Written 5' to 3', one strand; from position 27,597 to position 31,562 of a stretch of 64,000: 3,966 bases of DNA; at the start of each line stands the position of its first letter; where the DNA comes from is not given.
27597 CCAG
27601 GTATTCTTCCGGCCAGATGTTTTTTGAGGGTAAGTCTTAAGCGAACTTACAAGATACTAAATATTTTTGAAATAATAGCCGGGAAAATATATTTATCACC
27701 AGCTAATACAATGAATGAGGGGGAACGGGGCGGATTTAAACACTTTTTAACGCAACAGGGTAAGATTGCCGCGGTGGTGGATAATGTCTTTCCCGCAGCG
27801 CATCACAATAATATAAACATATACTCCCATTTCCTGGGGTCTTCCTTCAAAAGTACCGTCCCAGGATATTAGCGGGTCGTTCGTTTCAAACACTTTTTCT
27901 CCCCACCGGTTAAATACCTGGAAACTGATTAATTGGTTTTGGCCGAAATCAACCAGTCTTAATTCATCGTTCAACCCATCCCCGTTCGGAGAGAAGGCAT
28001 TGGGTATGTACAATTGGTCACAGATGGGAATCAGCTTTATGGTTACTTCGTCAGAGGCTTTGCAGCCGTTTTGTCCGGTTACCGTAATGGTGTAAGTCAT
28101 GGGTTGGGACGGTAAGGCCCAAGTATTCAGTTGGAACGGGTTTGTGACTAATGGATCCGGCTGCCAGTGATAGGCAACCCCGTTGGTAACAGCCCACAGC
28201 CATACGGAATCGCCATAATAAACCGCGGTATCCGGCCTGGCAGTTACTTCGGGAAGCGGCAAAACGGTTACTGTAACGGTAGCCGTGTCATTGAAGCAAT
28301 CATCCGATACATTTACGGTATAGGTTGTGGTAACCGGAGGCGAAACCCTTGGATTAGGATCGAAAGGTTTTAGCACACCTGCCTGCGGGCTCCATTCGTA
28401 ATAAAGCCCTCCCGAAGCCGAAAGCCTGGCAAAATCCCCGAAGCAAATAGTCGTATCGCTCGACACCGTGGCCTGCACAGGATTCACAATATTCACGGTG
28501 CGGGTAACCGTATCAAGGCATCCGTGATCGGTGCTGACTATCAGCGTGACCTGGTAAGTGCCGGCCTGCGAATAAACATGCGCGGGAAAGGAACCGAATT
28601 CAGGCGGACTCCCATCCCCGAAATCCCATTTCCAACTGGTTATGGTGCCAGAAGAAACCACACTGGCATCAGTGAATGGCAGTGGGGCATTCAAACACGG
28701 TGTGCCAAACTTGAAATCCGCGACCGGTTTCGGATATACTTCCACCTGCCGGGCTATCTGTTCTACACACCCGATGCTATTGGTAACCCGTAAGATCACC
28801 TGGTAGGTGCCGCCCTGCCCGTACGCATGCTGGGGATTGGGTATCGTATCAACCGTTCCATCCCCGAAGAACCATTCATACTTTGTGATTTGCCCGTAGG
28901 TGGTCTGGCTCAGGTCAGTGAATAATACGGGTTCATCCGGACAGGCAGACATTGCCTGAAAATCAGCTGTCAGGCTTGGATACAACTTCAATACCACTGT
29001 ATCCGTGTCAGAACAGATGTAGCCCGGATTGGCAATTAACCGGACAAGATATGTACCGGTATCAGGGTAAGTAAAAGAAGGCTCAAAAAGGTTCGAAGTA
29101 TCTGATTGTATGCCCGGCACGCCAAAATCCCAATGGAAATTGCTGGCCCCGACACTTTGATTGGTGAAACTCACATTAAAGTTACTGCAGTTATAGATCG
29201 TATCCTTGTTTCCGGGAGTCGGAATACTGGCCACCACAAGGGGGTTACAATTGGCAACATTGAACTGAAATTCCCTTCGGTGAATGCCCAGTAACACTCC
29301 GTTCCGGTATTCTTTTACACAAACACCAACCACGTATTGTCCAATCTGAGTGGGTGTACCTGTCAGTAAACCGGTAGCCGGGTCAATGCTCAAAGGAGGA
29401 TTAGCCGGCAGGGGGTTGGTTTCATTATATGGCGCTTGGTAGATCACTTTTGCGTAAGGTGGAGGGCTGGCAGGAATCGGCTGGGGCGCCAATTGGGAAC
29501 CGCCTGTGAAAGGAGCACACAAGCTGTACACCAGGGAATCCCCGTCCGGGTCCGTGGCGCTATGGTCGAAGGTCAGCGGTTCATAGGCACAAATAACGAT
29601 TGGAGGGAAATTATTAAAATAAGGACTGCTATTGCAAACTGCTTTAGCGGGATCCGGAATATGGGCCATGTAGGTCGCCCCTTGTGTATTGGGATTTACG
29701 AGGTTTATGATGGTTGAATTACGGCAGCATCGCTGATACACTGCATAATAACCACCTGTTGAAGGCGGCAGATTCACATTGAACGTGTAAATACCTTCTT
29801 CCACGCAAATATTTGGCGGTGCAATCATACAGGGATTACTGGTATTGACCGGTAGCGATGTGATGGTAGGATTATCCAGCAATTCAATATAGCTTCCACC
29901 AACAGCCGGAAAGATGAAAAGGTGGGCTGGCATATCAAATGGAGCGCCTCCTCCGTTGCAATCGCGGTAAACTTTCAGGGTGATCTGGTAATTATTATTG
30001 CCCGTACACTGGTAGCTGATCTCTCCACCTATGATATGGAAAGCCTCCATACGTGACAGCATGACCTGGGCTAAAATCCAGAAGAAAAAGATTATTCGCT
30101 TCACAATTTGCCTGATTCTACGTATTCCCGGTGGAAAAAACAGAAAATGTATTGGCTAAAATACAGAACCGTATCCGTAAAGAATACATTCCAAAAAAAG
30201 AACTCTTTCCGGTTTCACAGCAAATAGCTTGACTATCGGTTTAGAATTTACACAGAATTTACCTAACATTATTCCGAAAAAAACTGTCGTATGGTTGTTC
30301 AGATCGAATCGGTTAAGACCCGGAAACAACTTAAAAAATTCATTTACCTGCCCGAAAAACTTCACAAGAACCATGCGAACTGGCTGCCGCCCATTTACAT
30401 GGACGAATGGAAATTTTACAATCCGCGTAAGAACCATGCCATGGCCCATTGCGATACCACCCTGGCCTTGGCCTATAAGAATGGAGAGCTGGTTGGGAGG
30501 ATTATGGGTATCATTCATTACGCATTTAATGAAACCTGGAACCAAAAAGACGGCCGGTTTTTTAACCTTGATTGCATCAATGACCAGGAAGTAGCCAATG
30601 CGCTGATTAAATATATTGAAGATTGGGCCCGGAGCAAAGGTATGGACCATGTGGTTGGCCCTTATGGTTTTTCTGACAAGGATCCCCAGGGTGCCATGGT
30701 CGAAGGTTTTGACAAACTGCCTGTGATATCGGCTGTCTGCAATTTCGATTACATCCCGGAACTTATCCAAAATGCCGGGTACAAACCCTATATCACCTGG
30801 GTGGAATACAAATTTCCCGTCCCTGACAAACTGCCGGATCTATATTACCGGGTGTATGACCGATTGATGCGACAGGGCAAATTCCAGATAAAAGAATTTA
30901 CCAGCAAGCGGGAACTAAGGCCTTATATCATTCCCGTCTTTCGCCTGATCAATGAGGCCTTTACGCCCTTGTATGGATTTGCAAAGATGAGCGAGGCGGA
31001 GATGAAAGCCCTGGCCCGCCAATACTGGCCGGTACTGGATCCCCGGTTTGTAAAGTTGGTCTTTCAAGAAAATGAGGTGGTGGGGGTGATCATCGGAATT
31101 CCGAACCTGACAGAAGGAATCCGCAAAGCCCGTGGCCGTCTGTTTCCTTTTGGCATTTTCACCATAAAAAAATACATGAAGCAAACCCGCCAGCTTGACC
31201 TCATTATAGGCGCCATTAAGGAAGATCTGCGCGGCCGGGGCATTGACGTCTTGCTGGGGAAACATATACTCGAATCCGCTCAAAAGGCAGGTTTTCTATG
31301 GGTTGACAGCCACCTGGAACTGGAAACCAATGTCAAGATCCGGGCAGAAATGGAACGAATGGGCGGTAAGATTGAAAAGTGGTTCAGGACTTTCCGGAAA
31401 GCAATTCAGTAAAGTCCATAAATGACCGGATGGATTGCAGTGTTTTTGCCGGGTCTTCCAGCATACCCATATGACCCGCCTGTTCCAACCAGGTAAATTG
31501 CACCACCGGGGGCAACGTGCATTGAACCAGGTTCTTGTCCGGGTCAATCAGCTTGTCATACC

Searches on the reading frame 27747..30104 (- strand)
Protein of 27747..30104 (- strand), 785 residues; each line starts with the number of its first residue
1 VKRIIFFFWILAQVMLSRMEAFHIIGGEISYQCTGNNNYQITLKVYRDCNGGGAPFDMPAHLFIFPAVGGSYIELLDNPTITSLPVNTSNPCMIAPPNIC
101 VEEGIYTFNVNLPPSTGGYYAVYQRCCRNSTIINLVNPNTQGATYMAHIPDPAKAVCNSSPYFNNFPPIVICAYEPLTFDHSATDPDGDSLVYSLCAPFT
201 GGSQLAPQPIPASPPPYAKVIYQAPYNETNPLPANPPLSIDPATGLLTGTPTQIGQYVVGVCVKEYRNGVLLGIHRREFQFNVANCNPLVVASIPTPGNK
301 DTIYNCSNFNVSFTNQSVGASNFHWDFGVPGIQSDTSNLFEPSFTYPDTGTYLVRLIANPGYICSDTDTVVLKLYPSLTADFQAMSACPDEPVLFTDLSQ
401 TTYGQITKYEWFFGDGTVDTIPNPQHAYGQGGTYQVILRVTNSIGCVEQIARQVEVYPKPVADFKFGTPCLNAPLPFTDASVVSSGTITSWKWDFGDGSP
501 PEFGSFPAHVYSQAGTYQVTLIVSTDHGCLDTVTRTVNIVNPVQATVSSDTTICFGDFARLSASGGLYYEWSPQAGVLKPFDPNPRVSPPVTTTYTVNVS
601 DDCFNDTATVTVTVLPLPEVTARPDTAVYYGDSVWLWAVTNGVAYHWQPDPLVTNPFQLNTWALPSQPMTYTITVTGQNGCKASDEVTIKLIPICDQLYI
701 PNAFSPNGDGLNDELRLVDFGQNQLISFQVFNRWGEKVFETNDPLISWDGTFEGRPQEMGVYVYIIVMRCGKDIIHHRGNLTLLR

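Call 17: search_protein_families(library=pfam, proteins=[window:27747-30104:-], max_evalue=0.0001)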
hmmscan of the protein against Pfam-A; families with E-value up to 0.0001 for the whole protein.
window:27747-30104:- (785 aa): 4 families
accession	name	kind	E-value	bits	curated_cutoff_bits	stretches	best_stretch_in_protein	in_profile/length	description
PF18911.6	PKD_4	-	2.2e-37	127.4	27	2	460-538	4-82/85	PKD domain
PF00801.26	PKD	-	3.4e-30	104.3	23.5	2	471-535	13-77/80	PKD domain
PF13585.12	CHU_C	-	1.5e-16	60.7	27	1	700-770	3-75/86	CHU_C Type IX secretion signal domain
PF22352.2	K319L-like_PKD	-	3.7e-05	24.1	27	0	657-689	50-82/84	K319L-like, PKD domain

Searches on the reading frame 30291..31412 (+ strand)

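Call 46: search_protein_families(library=pfam, proteins=[window:30291-31412:+], max_evalue=0.01)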
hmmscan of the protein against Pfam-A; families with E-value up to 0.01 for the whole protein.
window:30291-31412:+ (373 aa): 1 family
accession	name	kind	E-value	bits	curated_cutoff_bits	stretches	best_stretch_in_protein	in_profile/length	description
PF00583.31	Acetyltransf_1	-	1.3e-05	25.9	20.7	0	30-120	6-95/116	Acetyltransferase (GNAT) family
